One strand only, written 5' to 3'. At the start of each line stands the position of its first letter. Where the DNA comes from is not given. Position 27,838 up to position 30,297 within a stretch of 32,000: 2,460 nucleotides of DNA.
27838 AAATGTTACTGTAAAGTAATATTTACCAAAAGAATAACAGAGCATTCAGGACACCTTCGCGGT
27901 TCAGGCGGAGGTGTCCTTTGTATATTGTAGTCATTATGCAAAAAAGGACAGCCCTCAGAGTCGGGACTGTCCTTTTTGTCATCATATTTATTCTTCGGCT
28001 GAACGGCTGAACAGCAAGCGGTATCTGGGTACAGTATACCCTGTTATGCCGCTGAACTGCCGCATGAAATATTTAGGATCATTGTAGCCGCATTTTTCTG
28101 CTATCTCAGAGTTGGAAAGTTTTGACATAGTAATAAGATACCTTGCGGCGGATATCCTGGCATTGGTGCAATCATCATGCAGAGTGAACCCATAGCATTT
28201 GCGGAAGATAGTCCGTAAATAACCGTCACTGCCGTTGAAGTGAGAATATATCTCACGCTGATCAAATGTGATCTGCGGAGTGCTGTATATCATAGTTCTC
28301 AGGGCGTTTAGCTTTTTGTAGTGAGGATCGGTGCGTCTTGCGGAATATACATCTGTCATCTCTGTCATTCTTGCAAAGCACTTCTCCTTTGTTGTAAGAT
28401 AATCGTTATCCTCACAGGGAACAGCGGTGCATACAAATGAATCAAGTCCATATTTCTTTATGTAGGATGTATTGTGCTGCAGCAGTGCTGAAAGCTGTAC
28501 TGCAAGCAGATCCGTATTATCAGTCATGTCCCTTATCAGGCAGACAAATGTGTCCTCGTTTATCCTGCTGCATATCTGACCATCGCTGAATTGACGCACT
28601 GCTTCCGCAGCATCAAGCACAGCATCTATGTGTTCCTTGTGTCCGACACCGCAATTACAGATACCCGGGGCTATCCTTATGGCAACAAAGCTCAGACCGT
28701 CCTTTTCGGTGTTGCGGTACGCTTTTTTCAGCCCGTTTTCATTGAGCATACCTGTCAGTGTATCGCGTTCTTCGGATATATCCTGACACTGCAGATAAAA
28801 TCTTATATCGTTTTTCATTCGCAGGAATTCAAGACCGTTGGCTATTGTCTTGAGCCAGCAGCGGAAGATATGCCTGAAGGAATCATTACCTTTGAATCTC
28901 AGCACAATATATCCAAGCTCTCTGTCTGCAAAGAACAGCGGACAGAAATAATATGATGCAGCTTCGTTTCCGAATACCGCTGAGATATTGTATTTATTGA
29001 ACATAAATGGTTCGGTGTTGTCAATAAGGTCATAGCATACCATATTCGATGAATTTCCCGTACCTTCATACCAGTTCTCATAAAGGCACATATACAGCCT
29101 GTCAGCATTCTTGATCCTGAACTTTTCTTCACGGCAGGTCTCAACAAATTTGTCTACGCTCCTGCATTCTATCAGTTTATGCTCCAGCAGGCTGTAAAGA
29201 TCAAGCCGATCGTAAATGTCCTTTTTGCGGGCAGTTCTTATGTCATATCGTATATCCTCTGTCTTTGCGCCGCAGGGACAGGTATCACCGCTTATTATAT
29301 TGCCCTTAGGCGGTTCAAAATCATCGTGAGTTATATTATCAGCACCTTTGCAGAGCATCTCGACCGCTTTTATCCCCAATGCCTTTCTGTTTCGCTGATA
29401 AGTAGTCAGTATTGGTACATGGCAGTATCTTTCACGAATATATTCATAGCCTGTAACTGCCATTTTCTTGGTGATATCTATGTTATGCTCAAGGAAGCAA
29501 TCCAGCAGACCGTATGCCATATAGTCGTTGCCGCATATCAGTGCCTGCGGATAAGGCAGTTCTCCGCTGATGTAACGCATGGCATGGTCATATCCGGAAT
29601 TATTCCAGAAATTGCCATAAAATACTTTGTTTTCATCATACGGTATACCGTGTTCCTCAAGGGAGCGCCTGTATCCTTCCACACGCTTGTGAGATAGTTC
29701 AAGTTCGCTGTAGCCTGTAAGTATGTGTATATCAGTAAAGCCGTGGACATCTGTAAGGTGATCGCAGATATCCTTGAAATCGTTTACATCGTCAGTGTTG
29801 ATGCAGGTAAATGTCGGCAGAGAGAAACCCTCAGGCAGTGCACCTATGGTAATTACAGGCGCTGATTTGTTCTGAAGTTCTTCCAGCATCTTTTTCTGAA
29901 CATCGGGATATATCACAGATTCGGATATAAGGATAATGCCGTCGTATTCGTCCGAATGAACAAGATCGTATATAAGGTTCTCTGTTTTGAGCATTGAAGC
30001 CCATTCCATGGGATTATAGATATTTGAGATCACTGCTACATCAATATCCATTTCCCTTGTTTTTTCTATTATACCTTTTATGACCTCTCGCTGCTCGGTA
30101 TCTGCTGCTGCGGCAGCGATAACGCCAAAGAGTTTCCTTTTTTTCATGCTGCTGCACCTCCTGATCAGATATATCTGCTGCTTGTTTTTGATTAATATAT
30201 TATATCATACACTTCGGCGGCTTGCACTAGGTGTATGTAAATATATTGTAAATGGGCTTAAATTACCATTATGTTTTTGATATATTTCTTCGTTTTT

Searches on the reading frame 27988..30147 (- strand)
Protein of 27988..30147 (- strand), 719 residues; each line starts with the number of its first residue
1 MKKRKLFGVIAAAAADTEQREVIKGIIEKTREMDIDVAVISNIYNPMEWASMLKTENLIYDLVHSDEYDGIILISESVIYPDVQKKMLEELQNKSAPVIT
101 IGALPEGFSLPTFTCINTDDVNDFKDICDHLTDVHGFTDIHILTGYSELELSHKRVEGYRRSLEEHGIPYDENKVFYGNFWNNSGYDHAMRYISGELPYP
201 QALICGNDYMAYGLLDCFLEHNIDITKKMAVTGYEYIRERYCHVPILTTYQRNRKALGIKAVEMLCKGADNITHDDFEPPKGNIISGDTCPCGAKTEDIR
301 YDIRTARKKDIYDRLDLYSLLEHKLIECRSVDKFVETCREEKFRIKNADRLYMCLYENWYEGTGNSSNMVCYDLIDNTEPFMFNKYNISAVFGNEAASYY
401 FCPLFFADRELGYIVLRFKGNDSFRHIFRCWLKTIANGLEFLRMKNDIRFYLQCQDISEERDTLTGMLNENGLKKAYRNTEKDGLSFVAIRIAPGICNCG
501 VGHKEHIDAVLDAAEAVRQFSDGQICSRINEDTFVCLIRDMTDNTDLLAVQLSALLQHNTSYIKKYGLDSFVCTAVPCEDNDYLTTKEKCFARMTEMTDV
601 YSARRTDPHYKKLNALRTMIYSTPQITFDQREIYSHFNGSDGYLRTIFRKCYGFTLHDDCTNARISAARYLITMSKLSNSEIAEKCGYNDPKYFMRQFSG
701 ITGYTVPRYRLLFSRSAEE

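Call 70: search_protein_families(library=pfam, proteins=[window:27988-30147:-], max_evalue=0.00001)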
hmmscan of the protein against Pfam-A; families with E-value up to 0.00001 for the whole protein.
window:27988-30147:- (719 aa): 3 families
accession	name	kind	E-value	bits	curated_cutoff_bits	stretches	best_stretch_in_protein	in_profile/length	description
PF13377.12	Peripla_BP_3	-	5.9e-14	52.9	26.5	1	135-269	7-145/167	Periplasmic binding protein-like domain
PF12833.13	HTH_18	-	1.1e-10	42.1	33.6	1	638-710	6-78/80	Helix-turn-helix domain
PF00532.27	Peripla_BP_1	-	3.2e-09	37.1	22.2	1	22-267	19-259/281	Periplasmic binding proteins and sugar binding domain of LacI family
